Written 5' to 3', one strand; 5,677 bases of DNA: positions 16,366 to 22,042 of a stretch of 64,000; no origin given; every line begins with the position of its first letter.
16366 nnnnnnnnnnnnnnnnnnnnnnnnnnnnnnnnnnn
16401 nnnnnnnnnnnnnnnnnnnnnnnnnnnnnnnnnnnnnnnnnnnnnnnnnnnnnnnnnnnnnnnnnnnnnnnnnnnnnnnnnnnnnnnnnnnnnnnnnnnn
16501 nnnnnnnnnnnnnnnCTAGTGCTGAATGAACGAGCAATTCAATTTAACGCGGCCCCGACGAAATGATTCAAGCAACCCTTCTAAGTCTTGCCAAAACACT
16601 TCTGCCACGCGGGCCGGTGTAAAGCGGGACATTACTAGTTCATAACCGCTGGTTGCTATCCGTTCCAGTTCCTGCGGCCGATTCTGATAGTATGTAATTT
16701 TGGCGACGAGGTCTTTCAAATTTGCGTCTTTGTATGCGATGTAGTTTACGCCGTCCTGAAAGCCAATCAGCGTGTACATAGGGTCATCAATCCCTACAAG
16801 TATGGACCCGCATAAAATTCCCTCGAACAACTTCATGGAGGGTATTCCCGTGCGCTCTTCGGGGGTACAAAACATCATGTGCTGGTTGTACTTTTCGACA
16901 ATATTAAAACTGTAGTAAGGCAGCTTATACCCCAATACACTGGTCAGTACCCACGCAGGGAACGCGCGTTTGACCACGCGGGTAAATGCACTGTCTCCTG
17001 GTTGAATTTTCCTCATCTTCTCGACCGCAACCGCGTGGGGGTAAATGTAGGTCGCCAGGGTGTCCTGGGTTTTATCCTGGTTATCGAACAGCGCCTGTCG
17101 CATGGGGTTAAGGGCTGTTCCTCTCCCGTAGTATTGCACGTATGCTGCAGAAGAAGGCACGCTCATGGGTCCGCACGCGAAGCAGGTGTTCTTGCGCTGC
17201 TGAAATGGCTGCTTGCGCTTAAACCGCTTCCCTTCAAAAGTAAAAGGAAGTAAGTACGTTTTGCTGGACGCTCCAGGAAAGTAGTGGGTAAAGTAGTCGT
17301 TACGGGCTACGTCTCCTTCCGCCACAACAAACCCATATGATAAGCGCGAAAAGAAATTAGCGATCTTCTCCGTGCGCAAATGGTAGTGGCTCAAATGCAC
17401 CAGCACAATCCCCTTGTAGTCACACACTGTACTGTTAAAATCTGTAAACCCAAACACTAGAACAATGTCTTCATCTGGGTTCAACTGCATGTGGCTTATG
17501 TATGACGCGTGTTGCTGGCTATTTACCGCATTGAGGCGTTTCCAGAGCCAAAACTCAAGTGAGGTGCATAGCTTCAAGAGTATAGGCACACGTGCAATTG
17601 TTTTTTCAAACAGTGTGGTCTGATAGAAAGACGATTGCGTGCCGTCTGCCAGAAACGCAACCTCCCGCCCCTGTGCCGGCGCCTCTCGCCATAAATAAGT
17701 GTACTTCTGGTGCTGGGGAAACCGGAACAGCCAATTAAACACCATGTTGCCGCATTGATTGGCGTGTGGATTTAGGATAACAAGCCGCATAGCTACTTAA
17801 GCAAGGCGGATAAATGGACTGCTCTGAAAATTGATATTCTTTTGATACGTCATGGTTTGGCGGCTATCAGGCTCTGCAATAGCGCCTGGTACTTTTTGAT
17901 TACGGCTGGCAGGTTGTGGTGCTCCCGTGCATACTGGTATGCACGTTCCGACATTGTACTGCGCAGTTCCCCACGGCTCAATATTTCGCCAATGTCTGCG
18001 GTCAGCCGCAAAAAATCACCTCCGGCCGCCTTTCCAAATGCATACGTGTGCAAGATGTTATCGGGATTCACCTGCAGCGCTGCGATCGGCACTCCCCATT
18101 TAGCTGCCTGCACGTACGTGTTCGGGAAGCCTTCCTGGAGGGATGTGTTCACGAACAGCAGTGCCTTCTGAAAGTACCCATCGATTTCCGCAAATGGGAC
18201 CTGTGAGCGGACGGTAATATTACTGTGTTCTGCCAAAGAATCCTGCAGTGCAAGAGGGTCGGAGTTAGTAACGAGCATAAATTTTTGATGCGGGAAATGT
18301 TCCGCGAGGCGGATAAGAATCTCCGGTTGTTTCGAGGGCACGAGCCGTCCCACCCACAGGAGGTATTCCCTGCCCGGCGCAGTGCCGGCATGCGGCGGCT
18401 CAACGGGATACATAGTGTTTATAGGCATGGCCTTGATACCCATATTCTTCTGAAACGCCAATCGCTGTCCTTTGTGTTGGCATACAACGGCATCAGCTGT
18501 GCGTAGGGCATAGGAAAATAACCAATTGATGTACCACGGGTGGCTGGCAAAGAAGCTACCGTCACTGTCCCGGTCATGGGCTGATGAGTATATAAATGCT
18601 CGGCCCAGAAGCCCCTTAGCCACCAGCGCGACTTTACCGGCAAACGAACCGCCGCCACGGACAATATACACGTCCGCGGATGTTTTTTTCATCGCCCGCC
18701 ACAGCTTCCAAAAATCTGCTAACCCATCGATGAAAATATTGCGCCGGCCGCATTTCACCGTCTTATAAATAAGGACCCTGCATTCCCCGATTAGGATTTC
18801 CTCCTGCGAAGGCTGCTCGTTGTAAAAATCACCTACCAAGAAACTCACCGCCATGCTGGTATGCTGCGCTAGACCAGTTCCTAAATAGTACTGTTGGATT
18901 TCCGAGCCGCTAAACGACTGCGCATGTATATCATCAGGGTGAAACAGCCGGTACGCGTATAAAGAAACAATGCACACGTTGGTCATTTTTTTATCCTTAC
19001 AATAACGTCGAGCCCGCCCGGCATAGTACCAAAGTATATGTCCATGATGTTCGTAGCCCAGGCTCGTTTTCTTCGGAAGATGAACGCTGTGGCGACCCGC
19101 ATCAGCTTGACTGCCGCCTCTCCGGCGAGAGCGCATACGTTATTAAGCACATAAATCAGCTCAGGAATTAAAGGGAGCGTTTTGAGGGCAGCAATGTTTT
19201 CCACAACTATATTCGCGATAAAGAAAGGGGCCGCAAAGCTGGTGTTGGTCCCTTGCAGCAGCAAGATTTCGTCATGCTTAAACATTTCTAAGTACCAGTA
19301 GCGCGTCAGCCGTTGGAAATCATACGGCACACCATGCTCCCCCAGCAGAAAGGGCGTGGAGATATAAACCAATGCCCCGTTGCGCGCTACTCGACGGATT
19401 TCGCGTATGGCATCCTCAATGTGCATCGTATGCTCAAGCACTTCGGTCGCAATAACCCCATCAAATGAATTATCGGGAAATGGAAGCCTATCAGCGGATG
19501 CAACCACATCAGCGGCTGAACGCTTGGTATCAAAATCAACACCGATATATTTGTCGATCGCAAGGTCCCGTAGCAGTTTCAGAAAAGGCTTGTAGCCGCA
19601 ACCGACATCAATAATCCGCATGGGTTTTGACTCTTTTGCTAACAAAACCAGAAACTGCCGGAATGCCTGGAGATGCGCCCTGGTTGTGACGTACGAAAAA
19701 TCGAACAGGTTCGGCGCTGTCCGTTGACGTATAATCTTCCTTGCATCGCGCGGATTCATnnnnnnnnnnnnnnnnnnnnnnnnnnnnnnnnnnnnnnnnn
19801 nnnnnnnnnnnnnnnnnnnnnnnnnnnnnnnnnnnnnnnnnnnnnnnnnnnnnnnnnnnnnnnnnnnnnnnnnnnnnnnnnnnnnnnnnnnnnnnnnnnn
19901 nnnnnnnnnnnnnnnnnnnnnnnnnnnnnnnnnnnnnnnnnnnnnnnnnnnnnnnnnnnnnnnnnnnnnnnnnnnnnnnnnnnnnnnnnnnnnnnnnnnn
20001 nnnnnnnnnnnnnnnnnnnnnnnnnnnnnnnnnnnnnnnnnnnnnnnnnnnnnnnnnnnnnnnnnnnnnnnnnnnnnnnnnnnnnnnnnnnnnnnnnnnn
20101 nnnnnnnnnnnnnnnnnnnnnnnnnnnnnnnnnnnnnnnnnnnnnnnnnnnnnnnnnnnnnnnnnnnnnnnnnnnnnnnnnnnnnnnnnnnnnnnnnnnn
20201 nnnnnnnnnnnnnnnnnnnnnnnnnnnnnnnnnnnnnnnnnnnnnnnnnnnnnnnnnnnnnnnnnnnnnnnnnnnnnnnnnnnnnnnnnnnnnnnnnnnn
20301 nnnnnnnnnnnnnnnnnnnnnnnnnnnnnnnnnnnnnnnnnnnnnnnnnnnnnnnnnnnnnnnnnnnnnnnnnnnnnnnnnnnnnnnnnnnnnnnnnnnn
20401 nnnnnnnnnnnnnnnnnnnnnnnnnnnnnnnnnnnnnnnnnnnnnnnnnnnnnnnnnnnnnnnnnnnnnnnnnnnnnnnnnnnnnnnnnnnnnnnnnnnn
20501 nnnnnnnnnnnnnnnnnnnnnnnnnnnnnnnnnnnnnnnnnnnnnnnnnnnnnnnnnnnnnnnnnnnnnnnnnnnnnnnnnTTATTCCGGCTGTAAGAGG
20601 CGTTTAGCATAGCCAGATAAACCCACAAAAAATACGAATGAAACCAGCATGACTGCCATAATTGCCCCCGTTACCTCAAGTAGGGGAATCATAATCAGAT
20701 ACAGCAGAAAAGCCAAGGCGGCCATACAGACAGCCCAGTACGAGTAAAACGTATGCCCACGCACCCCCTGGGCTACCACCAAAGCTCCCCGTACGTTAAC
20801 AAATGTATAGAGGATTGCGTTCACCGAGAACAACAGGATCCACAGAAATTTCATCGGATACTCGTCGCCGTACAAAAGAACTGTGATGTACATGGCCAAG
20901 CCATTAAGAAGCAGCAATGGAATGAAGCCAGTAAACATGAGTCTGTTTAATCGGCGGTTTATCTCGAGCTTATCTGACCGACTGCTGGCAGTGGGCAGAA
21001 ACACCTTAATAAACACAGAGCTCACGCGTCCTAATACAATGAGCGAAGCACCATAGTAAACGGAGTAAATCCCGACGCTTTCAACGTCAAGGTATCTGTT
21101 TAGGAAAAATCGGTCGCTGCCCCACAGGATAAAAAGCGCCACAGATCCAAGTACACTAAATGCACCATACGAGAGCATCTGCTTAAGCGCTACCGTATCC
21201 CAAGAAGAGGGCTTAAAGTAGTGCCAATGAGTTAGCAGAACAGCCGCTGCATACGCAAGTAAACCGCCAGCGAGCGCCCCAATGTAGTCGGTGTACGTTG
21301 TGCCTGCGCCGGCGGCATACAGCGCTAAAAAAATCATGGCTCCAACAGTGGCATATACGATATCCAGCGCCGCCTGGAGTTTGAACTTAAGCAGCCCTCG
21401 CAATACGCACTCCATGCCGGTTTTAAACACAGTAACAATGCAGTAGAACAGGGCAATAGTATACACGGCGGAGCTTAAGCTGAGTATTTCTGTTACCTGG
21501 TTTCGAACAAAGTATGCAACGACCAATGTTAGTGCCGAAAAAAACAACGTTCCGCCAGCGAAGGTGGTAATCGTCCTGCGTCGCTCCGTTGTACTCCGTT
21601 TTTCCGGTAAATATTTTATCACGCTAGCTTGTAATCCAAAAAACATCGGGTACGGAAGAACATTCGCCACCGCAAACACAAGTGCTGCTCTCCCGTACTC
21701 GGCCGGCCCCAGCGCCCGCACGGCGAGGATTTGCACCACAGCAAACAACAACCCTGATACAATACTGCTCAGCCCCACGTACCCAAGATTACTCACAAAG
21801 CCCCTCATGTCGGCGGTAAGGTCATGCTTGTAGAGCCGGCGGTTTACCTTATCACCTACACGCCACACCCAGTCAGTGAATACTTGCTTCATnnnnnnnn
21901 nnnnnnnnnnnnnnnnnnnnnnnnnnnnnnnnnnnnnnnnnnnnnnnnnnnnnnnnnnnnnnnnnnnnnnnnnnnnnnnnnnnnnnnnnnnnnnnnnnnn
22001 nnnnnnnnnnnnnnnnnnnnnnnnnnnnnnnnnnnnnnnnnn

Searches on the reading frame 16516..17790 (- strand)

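Call 97: search_protein_families(library=pfam, proteins=[window:16516-17790:-], max_evalue=0.001)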
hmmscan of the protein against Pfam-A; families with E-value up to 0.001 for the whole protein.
window:16516-17790:- (424 aa): 1 family
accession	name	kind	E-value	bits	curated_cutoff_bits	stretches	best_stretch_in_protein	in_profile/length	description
PF13524.12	Glyco_trans_1_2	-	9.2e-11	42.3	25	1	312-397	58-140/144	Glycosyl transferase-like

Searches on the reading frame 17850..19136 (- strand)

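Call 97: search_protein_families(library=pfam, proteins=[window:17850-19136:-], max_evalue=0.001)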
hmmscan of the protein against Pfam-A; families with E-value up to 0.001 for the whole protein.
window:17850-19136:- (428 aa): 4 families
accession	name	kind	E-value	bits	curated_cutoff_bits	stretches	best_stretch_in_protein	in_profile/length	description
PF13692.12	Glyco_trans_1_4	-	6.4e-10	39.9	27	1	258-359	3-113/142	Glycosyl transferases group 1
PF00534.26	Glycos_transf_1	-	3.5e-07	30.4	26.4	1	253-356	12-124/172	Glycosyl transferases group 1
PF13579.12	Glyco_trans_4_4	-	3.9e-05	24.5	29.7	1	117-237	38-150/158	Glycosyl transferase 4-like domain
PF13439.12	Glyco_transf_4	-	4.3e-05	24.1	28.5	1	83-243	9-163/170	Glycosyltransferase Family 4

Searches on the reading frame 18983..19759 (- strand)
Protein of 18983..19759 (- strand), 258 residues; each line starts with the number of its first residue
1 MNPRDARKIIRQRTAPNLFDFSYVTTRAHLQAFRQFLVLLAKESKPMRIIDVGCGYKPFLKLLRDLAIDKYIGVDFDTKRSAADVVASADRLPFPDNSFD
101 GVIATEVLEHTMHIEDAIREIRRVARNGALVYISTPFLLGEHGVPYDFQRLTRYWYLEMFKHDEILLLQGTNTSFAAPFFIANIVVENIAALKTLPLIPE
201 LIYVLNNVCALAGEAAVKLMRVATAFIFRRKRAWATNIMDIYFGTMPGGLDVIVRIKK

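Call 97: search_protein_families(library=pfam, proteins=[window:18983-19759:-], max_evalue=0.001)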
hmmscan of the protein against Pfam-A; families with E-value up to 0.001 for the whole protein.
window:18983-19759:- (258 aa): 8 families
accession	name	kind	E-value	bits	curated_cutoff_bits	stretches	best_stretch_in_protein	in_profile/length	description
PF08241.18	Methyltransf_11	-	3.6e-16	60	21.2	1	50-133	1-95/95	Methyltransferase domain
PF13489.12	Methyltransf_23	-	4.1e-16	59.6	27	1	32-162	9-139/164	Methyltransferase domain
PF13649.12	Methyltransf_25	-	1.3e-08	35.9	27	1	49-128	1-96/97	Methyltransferase domain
PF13847.12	Methyltransf_31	-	3.9e-07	30.3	27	1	89-137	63-113/145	Methyltransferase domain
PF08242.18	Methyltransf_12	-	1.1e-05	26.5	30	1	51-130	2-97/98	Methyltransferase domain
PF05148.21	Methyltransf_8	-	0.00043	20.7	27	1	32-134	59-157/219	Hypothetical methyltransferase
PF01209.24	Ubie_methyltran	-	0.00062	19.6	20.1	0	85-133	103-151/233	ubiE/COQ5 methyltransferase family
PF07021.18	MetW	-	0.00081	19.5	21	0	47-128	15-105/193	Methionine biosynthesis protein MetW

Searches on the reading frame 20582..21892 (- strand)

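Call 97: search_protein_families(library=pfam, proteins=[window:20582-21892:-], max_evalue=0.001)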
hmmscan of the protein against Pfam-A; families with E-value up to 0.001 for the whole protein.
window:20582-21892:- (436 aa): 2 families
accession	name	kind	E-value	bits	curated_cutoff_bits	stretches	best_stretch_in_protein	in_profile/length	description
PF01943.22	Polysacc_synt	-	1e-17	64.9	28.2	1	33-303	2-271/274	Polysaccharide biosynthesis protein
PF13440.11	Polysacc_synt_3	-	1.4e-16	61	23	1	59-343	4-286/293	Polysaccharide biosynthesis protein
